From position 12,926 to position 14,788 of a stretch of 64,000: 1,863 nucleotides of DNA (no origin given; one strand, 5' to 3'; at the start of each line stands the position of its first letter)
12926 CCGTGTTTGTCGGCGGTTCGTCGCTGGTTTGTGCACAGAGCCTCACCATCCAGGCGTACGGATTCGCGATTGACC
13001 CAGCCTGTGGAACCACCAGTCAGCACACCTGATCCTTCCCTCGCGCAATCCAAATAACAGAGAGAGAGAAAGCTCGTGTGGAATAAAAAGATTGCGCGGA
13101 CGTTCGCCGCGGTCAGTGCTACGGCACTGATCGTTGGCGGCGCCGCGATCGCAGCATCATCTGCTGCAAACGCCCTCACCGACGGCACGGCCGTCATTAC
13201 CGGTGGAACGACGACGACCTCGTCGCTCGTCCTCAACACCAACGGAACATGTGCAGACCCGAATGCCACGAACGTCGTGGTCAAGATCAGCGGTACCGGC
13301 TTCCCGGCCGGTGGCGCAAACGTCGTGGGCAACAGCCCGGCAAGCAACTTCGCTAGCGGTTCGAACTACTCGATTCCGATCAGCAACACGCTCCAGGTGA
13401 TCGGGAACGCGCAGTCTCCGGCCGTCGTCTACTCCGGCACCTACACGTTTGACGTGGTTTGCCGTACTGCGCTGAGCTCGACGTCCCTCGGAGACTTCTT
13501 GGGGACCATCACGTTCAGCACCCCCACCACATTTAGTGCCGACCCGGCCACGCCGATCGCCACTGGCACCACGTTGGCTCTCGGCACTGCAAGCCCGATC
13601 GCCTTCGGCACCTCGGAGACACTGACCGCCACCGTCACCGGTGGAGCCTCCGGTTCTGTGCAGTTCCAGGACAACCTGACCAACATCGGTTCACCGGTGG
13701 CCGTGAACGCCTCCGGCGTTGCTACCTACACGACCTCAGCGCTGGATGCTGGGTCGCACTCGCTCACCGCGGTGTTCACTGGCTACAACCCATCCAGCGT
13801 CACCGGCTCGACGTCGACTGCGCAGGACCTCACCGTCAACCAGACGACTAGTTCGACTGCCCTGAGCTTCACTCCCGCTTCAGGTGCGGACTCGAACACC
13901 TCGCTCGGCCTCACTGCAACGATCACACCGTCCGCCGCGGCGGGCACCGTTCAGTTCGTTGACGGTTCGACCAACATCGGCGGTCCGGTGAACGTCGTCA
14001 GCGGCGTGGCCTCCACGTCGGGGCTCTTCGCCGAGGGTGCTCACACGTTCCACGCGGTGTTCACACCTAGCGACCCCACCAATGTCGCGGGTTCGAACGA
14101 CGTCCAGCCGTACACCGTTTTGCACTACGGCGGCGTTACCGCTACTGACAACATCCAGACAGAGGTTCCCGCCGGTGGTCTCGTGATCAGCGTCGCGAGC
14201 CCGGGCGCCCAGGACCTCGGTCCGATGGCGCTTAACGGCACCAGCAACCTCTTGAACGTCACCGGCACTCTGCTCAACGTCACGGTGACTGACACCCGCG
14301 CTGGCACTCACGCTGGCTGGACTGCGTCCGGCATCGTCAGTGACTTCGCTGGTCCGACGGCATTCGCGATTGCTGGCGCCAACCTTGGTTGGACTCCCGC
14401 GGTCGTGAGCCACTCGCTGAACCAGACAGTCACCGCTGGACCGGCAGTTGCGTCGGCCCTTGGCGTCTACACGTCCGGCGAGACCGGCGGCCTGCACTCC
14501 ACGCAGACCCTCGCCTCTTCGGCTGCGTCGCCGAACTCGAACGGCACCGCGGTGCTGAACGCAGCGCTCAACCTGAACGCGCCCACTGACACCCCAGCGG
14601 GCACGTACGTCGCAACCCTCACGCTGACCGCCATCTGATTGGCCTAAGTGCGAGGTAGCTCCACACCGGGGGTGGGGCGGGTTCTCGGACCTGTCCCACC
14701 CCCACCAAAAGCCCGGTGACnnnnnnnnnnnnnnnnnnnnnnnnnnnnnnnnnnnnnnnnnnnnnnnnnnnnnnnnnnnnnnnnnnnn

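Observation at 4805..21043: Pst phosphate-importer operon split by a 12-kb, nine-gene cell-surface module (candidate undescribed system)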

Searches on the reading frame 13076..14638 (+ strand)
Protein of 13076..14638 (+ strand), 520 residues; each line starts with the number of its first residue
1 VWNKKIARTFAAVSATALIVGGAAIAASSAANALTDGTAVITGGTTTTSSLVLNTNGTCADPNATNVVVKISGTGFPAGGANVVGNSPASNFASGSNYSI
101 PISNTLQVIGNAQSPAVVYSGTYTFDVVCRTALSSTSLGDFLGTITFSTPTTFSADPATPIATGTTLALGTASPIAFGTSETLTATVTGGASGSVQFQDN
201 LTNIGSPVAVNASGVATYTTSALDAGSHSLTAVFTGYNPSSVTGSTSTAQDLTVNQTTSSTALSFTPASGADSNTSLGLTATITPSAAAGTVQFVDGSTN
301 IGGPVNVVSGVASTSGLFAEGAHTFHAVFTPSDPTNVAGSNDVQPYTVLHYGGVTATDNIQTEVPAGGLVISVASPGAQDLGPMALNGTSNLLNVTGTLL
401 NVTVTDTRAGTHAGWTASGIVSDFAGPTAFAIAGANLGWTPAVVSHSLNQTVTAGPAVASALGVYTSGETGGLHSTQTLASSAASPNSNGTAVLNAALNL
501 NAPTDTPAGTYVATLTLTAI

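Call 4: search_protein_families(library=pfam, proteins=[window:13076-14638:+], max_evalue=0.01)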
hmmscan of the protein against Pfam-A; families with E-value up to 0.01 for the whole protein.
window:13076-14638:+ (520 aa): 1 family
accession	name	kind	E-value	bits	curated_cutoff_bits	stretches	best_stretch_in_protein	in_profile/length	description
PF16640.11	Big_3_5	-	5e-21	75.5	35.5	2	172-255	5-88/88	Bacterial Ig-like domain (group 3)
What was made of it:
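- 13076..14638 (+): G6: surface stalk protein made of the head N-domain, two Big_3_5 Ig domains and a C-terminal WxL-like domain. PF16640 occurs twice (call 4).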

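Call 6: search_protein_families(library=ncbifam, proteins=[window:13076-14638:+], max_evalue=0.01)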
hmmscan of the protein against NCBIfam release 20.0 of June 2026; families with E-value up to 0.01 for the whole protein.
window:13076-14638:+ (520 aa): 0 families

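Call 40: search_protein_families(library=pfam, proteins=[window:13076-14638:+], max_evalue=5)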
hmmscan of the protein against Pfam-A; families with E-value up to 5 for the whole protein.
window:13076-14638:+ (520 aa): 1 family
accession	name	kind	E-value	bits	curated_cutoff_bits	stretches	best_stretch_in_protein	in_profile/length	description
PF16640.11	Big_3_5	-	5e-21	75.5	35.5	2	172-255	5-88/88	Bacterial Ig-like domain (group 3)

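Call 62: find_homologous_proteins(query=window:13076-14638:+, max_evalue=0.00001)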
Query window:13076-14638:+ (520 aa): 213 proteins with E <= 0.00001 among 8000 candidates; the best 120 are listed.
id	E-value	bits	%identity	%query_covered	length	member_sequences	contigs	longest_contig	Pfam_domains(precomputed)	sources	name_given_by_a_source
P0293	0.0e+0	1045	100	100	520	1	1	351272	PF16640.12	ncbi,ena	-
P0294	4.7e-252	855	82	100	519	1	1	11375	PF16640.12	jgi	jgi:Bacterial Ig-like domain (group 3)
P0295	2.3e-97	345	48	40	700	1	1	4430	PF16640.12,PF19102.8,PF25850.1,PF10341.17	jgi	jgi:Bacterial Ig-like domain (group 3)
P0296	6.4e-95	337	45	29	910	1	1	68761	PF16640.12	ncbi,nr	ncbi:Ig-like domain-containing protein [Rhodococcus hoagii]|nr:Ig-like domain-containing protein [Pr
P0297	1.1e-88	316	45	98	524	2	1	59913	PF16640.12,PF25850.1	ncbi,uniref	ncbi:Ig-like domain-containing protein [Streptomyces sp. NPDC001795]|uniref:Ig-like domain-containin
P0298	2.8e-86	308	45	98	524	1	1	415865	PF16640.12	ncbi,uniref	ncbi:Ig-like domain repeat protein [Streptomyces sp. NPDC090025]|uniref:Ig-like domain repeat protei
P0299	1.3e-85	306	45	98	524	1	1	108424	PF16640.12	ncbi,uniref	ncbi:Ig-like domain-containing protein [Streptomyces sp. NPDC002668]|uniref:Ig-like domain-containin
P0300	1.5e-85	306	51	24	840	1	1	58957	PF13927.13,PF17957.8,PF16640.12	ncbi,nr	ncbi:Ig-like domain repeat protein [Rhodococcus hoagii]|nr:Ig-like domain repeat protein [Prescottel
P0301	2.8e-85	305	45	98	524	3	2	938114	PF16640.12,PF25850.1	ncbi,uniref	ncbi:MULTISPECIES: Ig-like domain repeat protein [unclassified Streptomyces]|uniref:Ig-like domain r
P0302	4.2e-85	305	43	98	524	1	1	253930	PF16640.12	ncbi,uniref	ncbi:Ig-like domain-containing protein [Streptomyces sp. NPDC046862]|uniref:Ig-like domain-containin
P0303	8.3e-85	304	43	89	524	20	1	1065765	PF16640.12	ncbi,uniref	ncbi:Ig-like domain-containing protein [Streptomyces sp. NPDC056464]|uniref:Ig-like domain-containin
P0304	1.1e-84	303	44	98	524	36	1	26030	PF16640.12,PF25850.1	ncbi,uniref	ncbi:Ig-like domain-containing protein [Streptomyces sp. NPDC029004]|uniref:Ig-like domain-containin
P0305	3.2e-84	302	44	98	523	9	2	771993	PF16640.12,PF25850.1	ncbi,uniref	ncbi:Ig-like domain repeat protein [Streptomyces sp. NPDC090499]|uniref:Ig-like domain repeat protei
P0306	1.2e-83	300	44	98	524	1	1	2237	PF16640.12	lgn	-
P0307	1.6e-83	299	42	98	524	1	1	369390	PF16640.12,PF25850.1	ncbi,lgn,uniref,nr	ncbi:Ig-like domain-containing protein [Streptomyces brasiliensis]|uniref:Bacterial Ig-like domain-c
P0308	4.0e-83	298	42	98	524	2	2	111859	PF17957.8,PF16640.12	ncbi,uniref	ncbi:Ig-like domain-containing protein [Streptomyces sp. NPDC047009]|uniref:Ig-like domain-containin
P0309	1.2e-82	296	46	91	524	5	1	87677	PF16640.12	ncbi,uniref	ncbi:Ig-like domain repeat protein [Streptomyces sp. NPDC057705]|uniref:Ig-like domain repeat protei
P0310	1.7e-82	296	43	95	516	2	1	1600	PF16640.12,PF25850.1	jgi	jgi:hypothetical protein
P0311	4.1e-82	295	44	98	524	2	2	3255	PF16640.12,PF13731.12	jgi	jgi:hypothetical protein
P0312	9.4e-82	294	41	98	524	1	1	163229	PF16640.12,PF25850.1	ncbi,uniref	ncbi:Ig-like domain repeat protein [Streptomyces sp. NPDC057445]|uniref:Ig-like domain repeat protei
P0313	1.3e-81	293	43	98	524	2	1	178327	PF16640.12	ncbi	ncbi:Ig-like domain repeat protein [Streptomyces sp. NPDC001970]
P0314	1.5e-81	293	43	98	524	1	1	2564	PF16640.12,PF13731.12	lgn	-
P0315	3.5e-81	292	44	98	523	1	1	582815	PF16640.12,PF13731.12,PF25850.1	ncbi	ncbi:Ig-like domain repeat protein [Streptomyces sp. NPDC054783]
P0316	1.4e-80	290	48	31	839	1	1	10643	PF17957.8,PF16640.12,PF25850.1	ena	-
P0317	3.9e-80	288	44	100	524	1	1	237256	PF16640.12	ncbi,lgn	ncbi:Ig-like domain-containing protein [Streptomyces sp. NPDC002309]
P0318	4.0e-80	288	44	98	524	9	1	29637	PF16640.12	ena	-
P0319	4.8e-80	288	41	98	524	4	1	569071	PF16640.12,PF25850.1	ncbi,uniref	ncbi:Ig-like domain-containing protein [Streptomyces shenzhenensis]|uniref:Ig-like domain-containing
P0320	8.4e-80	287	44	98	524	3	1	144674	PF16640.12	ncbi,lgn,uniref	ncbi:Ig-like domain-containing protein [Streptomyces sp. NPDC093111]|uniref:Ig-like domain-containin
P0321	9.3e-80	287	45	91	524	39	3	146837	PF16640.12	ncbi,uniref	ncbi:Ig-like domain repeat protein [Streptomyces sp. NPDC059443]|uniref:Ig-like domain repeat protei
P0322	1.0e-79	287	43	98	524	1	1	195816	PF16640.12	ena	-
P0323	6.4e-79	284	44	98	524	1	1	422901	PF16640.12,PF13731.12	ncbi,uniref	ncbi:Ig-like domain-containing protein [Streptomyces sp. NPDC051976]|uniref:Ig-like domain-containin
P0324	7.7e-79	284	40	98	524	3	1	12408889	PF16640.12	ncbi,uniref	ncbi:Ig-like domain-containing protein [Streptomyces sp. CA-106110]|uniref:Ig-like domain-containing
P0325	3.4e-78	282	41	98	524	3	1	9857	PF16640.12,PF25850.1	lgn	-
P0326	4.3e-78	281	41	89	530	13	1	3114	PF16640.12,PF25850.1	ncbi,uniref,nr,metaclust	ncbi:Ig-like domain-containing protein [Streptomyces sp. MnatMP-M17]|uniref:Ig-like domain-containin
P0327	4.3e-78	281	43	98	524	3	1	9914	PF16640.12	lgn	-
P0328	4.3e-78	281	44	88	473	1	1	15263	PF16640.12,PF13731.12,PF25850.1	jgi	jgi:hypothetical protein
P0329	5.4e-78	281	44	88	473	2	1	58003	PF16640.12,PF13731.12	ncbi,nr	ncbi:Ig-like domain repeat protein [Streptomyces olivochromogenes]|nr:Ig-like domain repeat protein 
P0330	5.5e-78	281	48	34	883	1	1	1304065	PF16640.12,PF25850.1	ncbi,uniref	ncbi:beta strand repeat-containing protein [Spongisporangium articulatum]|uniref:Beta strand repeat-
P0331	6.8e-78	281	42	98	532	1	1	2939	PF16640.12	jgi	jgi:Bacterial Ig-like domain (group 3)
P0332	1.6e-77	280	43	89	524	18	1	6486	PF16640.12,PF25850.1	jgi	jgi:hypothetical protein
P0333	4.6e-77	278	46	91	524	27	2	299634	PF16640.12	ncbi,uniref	ncbi:Ig-like domain repeat protein [Streptomyces sp. NPDC051563]|uniref:Ig-like domain repeat protei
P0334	7.0e-77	277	41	98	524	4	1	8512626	PF16640.12,PF25850.1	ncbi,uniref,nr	ncbi:Ig-like domain-containing protein [Streptomyces sp. GMY02]|uniref:Ig-like domain-containing pro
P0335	5.0e-76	275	43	86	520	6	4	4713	PF16640.12,PF13731.12,PF25850.1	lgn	-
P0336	8.3e-76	274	43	90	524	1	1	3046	PF16640.12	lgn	-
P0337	1.2e-75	273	41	98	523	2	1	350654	PF16640.12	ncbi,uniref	ncbi:Ig-like domain repeat protein [Streptomyces sp. NPDC058001]|uniref:Ig-like domain repeat protei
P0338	9.5e-75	270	48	29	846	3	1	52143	PF16640.12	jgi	-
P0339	1.7e-74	270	45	91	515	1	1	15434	PF16640.12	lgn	-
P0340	7.3e-74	268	43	100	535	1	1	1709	PF16640.12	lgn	-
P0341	2.0e-73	266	45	90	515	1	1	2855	PF16640.12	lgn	-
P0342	4.1e-73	265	43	100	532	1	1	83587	PF16640.12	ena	-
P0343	1.4e-71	260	44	88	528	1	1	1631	PF16640.12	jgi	jgi:hypothetical protein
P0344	2.0e-71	259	42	100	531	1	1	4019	PF16640.12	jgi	jgi:hypothetical protein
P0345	4.6e-71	258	41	99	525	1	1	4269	PF16640.12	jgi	jgi:hypothetical protein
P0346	2.9e-69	252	42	90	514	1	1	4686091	PF16640.12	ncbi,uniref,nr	ncbi:hypothetical protein F4553_003292 [Allocatelliglobosispora scoriae]|uniref:Bacterial Ig-like do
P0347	2.2e-68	249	43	99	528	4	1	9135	PF16640.12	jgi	jgi:hypothetical protein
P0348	8.7e-68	248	41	97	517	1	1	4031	PF17957.8,PF16640.12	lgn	-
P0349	1.3e-67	247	46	78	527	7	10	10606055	PF16640.12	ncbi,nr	ncbi:Ig-like domain-containing protein [Amycolatopsis mediterranei]|nr:Ig-like domain-containing pro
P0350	1.6e-67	247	43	90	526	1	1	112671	PF16640.12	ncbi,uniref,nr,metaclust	ncbi:Ig-like domain-containing protein [Amycolatopsis jejuensis]|uniref:Ig-like domain-containing pr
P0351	5.1e-67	245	41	100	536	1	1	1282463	PF16640.12,PF13731.12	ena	-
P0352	5.8e-67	245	45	91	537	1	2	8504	PF16640.12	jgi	jgi:hypothetical protein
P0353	2.1e-66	243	42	92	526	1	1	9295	PF16640.12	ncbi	ncbi:MAG: Ig-like domain repeat protein [Pseudonocardiaceae bacterium]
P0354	7.7e-66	241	48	36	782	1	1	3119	PF16640.12,PF25850.1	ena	-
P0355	1.2e-65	241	45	81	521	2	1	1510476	PF16640.12,PF13731.12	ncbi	-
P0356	1.2e-65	240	44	78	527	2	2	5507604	PF16640.12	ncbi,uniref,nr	ncbi:putative surface cell wall-binding protein [Amycolatopsis sulphurea]|uniref:Putative surface ce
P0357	2.7e-65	239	47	78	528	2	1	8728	PF16640.12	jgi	jgi:hypothetical protein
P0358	3.8e-65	239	46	78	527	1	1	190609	PF17957.8,PF16640.12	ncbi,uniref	ncbi:Ig-like domain-containing protein [Saccharomonospora sp. NPDC046836]|uniref:Ig-like domain-cont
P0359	5.2e-65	238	48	29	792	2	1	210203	PF13927.13,PF17957.8,PF16640.12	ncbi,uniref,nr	ncbi:beta strand repeat-containing protein [Prescottella equi]|uniref:beta strand repeat-containing 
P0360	1.1e-64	237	46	78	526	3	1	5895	PF16640.12,PF13731.12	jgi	jgi:hypothetical protein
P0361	1.4e-64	237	40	100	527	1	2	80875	PF16640.12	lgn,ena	-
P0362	7.8e-64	234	39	89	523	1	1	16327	PF16640.12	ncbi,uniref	ncbi:Ig-like domain-containing protein [Streptomyces sp. NPDC051940]|uniref:Ig-like domain-containin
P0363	1.6e-63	233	44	75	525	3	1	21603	PF16640.12,PF13731.12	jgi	jgi:hypothetical protein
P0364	3.5e-63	232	45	78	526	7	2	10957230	PF16640.12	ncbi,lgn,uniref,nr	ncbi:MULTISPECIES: Ig-like domain-containing protein [unclassified Amycolatopsis]|uniref:Ig-like dom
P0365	5.0e-63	232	46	34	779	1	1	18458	PF10989.14,PF16640.12,PF25850.1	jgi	jgi:Bacterial Ig-like domain (group 3)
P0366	5.7e-63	232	40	98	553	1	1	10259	PF16640.12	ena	-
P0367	1.5e-62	230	40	91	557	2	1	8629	PF16640.12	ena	-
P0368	1.2e-61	227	41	92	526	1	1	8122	PF16640.12,PF13731.12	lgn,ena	-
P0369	4.8e-61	225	44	78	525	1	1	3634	PF16640.12,PF13731.12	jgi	jgi:hypothetical protein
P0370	6.5e-61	225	38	95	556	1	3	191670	PF16640.12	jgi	jgi:hypothetical protein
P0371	3.4e-60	222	39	99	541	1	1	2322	PF16640.12,PF25850.1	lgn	-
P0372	5.1e-60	222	44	78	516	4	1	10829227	PF16640.12,PF13731.12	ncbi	ncbi:Ig-like domain repeat protein [Actinoplanes sp. CA-131856]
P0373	9.8e-60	221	39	99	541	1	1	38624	PF16640.12,PF25850.1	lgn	-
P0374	3.3e-59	219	43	75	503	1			PF16640.12,PF13731.12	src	-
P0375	7.7e-59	218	52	35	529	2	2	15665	PF16640.12,PF25850.1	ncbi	ncbi:MAG: Ig-like domain-containing protein [Pseudonocardiaceae bacterium]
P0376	1.4e-58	217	38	99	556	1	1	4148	PF16640.12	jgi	jgi:hypothetical protein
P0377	4.0e-58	216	40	99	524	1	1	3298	PF16640.12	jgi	jgi:hypothetical protein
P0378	4.0e-58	216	38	92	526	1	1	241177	PF16640.12,PF13731.12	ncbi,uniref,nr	ncbi:Ig-like domain-containing protein [Actinoplanes subtropicus]|uniref:Ig-like domain-containing p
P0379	2.1e-57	213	38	100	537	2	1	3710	PF16640.12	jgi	jgi:hypothetical protein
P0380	4.9e-57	212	42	44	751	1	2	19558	PF17957.8,PF16640.12,PF25850.1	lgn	-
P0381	8.0e-56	208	39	100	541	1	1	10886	PF16640.12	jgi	jgi:Bacterial Ig-like domain (group 3)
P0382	2.9e-55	206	38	90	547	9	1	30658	PF16640.12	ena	-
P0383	4.6e-55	206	40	90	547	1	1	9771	PF16640.12,PF25850.1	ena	-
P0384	6.7e-55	205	45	77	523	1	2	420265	PF16640.12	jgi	-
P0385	2.3e-54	203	48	43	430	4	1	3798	PF16640.12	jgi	-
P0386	8.7e-54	201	42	88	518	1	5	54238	PF16640.12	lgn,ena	-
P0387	2.1e-53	200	42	89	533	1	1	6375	PF16640.12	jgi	jgi:hypothetical protein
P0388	2.8e-53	200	53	32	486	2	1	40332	PF16640.12,PF25850.1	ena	-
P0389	7.7e-53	198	38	99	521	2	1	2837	PF16640.12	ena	-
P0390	1.2e-52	198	41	85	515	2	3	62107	PF16640.12,PF25850.1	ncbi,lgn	-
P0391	1.4e-52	197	48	53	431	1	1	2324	PF16640.12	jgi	jgi:Bacterial Ig-like domain (group 3)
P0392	2.5e-52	197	41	96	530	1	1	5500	PF16640.12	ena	-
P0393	4.2e-52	196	38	86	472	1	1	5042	PF16640.12,PF25850.1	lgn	-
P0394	6.8e-52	195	44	38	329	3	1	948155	PF16640.12,PF25850.1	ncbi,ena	-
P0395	1.5e-51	194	51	31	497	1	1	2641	PF16640.12,PF25850.1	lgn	-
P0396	4.5e-50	189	42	77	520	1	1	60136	PF16640.12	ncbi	-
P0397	5.6e-50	189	39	45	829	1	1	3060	PF16640.12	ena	-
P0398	7.6e-50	188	43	77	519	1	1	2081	PF16640.12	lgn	-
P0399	9.4e-50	188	39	88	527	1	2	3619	PF16640.12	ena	-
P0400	1.4e-49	188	43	78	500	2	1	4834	PF16640.12,PF13731.12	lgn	-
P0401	2.5e-49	187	45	77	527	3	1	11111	PF16640.12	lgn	-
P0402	3.5e-49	186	40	85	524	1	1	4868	PF16640.12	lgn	-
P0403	5.3e-49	186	42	86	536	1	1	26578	PF16640.12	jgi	jgi:hypothetical protein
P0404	3.2e-48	183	47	36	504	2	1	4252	PF16640.12,PF25850.1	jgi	jgi:hypothetical protein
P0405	8.2e-48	182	42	78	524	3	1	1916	PF16640.12,PF13731.12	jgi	-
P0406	8.2e-48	182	38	89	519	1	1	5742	PF16640.12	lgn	-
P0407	6.6e-47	179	37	90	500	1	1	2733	PF16640.12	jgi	jgi:hypothetical protein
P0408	3.2e-46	176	42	77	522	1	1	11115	PF16640.12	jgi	jgi:hypothetical protein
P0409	3.9e-45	173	42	81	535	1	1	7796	PF16640.12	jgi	jgi:hypothetical protein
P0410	2.4e-44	170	42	53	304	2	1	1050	PF16640.12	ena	-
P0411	2.5e-44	170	48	29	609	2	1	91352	PF16640.12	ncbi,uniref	ncbi:Ig-like domain-containing protein [Rhodococcus sp. OK519]|uniref:Ig-like domain-containing prot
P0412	5.4e-43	166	46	42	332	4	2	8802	PF16640.12,PF25850.1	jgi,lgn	jgi:hypothetical protein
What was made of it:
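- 13076..14638 (+): 22 of 120 listed homologues carry PF13731 WxL (call 62).
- On Csc/WxL surface cluster: 22 of 120 listed full-length homologues carry a precomputed PF13731 hit (call 62).
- Checked: G6 itself gets no Pfam hit, but 22 of its 120 listed homologues carry PF13731 (calls 40, 62).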

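Call 65: find_encoding_contigs(protein=P0349, flank=10000, max_places=1)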
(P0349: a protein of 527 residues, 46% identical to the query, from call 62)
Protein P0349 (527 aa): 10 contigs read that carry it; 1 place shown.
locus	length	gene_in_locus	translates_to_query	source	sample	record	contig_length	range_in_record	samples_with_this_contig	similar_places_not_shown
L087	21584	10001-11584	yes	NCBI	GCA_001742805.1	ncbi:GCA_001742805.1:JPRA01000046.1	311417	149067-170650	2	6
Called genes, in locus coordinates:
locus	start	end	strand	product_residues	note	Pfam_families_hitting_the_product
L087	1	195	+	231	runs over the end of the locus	PF00072:Response_reg, PF00486:Trans_reg_C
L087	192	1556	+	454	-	PF00672:HAMP, PF00512:HisKA, PF02518:HATPase_c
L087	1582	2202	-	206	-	PF00532:Peripla_BP_1 (weak)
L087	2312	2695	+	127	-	-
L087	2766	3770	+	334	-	PF00528:BPD_transp_1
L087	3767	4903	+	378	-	PF00528:BPD_transp_1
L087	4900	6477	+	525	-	PF12849:PBP_like_2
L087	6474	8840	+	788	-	-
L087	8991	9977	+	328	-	-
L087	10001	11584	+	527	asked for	PF16640:Big_3_5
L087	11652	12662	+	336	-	-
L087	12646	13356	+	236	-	-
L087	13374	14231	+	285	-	-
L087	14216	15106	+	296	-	PF04203:Sortase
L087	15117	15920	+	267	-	PF02463:SMC_N (faint), PF00005:ABC_tran, PF13304:AAA_21 (weak)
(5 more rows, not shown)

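Call 73: predict_structure(alignment_id=A4)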
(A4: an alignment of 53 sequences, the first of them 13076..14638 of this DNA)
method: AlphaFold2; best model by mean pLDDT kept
length: 520 residues; sequences in the alignment: 53
mean_pLDDT: 86.6   pTM: 0.51
mean pLDDT of the five models: 86.6, 86.4, 85.4, 85.3, 83.7
residues with pLDDT >= 90: 339; 70-90: 116; 50-70: 20; < 50: 45
segments of 3 or more residues with pLDDT < 50: 1-33, 354-365
pLDDT, mean of each block of 10 residues (from residue 1): 43 41 37 64 92 86 91 93 94 86 96 96 93 85 93 80 94 95 93 92 95 92 96 86 91 97 95 94 96 98 97 96 98 97 97 46 56 79 90 93 87 88 88 93 94 96 72 91 86 95 91 89
secondary structure, 60 per line:
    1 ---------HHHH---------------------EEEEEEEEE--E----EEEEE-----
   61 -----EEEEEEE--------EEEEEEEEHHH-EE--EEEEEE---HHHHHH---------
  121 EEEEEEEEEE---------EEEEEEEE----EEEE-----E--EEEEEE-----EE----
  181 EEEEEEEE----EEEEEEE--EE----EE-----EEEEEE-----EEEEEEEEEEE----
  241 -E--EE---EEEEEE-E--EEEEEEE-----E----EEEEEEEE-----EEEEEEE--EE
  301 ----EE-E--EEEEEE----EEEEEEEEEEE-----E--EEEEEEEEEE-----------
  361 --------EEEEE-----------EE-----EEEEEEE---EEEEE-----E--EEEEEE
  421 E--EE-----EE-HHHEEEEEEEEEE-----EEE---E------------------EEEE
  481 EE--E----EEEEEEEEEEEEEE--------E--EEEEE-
elements in order: H10-13 E35-43 E51-55 E66-72 E81-88 E97-102 H106-111 E121-130 E140-147 E152-155 E164-169 E181-188 E193-199 E215-220 E226-236 E250-255 E260-266 E277-284 E290-296 E311-316 E321-331 E340-349 E369-373 E392-398 E402-406 E415-421 E437-446 E452-454 E477-482 E490-503 E515-519
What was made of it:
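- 13076..14638 (+): AlphaFold2 mean pLDDT 86.6, showing four beta domains (call 73).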

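Call 75: fold_search(model_id=the predicted structure, library=pdb)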
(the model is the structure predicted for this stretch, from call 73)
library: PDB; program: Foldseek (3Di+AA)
matches with E <= 10: 1878; with E <= 0.001: 313
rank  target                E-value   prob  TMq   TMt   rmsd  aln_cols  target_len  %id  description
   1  3lso_A                1.5e-08  1.00  0.20  0.23  23.2       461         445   13  Crystal structure of Putative membrane anchored protein from Corynebacterium diphtheriae (released 2010-02-23)
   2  3pdd                  4.9e-08  1.00  0.17  0.41  11.9       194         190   20  Structures of Clostridium thermocellum CbhA fibronectin(III)-like modules (released 2011-11-23)
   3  4g1e_A                2.3e-07  1.00  0.14  0.08  25.9       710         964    6  Crystal structure of integrin alpha V beta 3 with coil-coiled tag. (released 2012-12-12)
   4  8xei_A                2.8e-07  0.97  0.12  0.08  26.6       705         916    8  Cryo-EM structure of integrin ITGAV/ITGB3 complex, conformation 1 (released 2024-12-18)
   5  8coe_C                4.2e-07  1.00  0.18  0.16  22.4       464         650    9  complement C5 in complex with the LCP0195 nanobody (released 2024-01-03)
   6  2win_A                4.6e-07  1.00  0.18  0.15  21.1       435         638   13  C3 convertase (C3bBb) stabilized by SCIN (released 2009-06-09)
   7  3kls_B                5.1e-07  1.00  0.17  0.08  21.9       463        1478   10  Structure of complement C5 in complex with SSL7 (released 2009-11-24)
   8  3hs0_F                6.9e-07  1.00  0.16  0.14  20.8       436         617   11  Cobra Venom Factor (CVF) in complex with human factor B (released 2009-07-07)
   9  3fcs_C                8.8e-07  1.00  0.15  0.09  26.8       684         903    8  Structure of complete ectodomain of integrin aIIBb3 (released 2009-01-20)
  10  2a74_D                9.3e-07  1.00  0.17  0.15  21.7       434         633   12  Human Complement Component C3c (released 2005-09-27)
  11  2jll                  9.7e-07  1.00  0.19  0.24  16.8       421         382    8  Crystal structure of NCAM2 IgIV-FN3II (released 2009-11-17)
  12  6aed                  9.7e-07  1.00  0.16  0.20  24.6       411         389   14  Crystal Structure of the four Ig-like domain of LILRB2(LIR2/ILT4/CD85d) (released 2019-07-31)
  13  7khf_A                9.7e-07  1.00  0.17  0.20  21.2       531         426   12  CryoEM structure of LILRB1 D3D4 domain-inserted antibody MDB1 Fab in complex with Plasmodium RIFIN (PF3D7_1373400) V2  (released 2021-03-31)
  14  2yd9                  1.1e-06  1.00  0.16  0.26  15.8       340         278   10  Crystal structure of the N-terminal Ig1-3 module of Human Receptor Protein Tyrosine Phosphatase Sigma (released 2011-04-13)
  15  7ad7_B                1.1e-06  1.00  0.17  0.14  24.8       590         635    9  Crystal structure of human complement C5 in complex with the K8 bovine knob domain peptide. (released 2021-03-10)
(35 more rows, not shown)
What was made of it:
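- G6 looks like a generic Ig-stalk adhesin by Foldseek (call 75).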
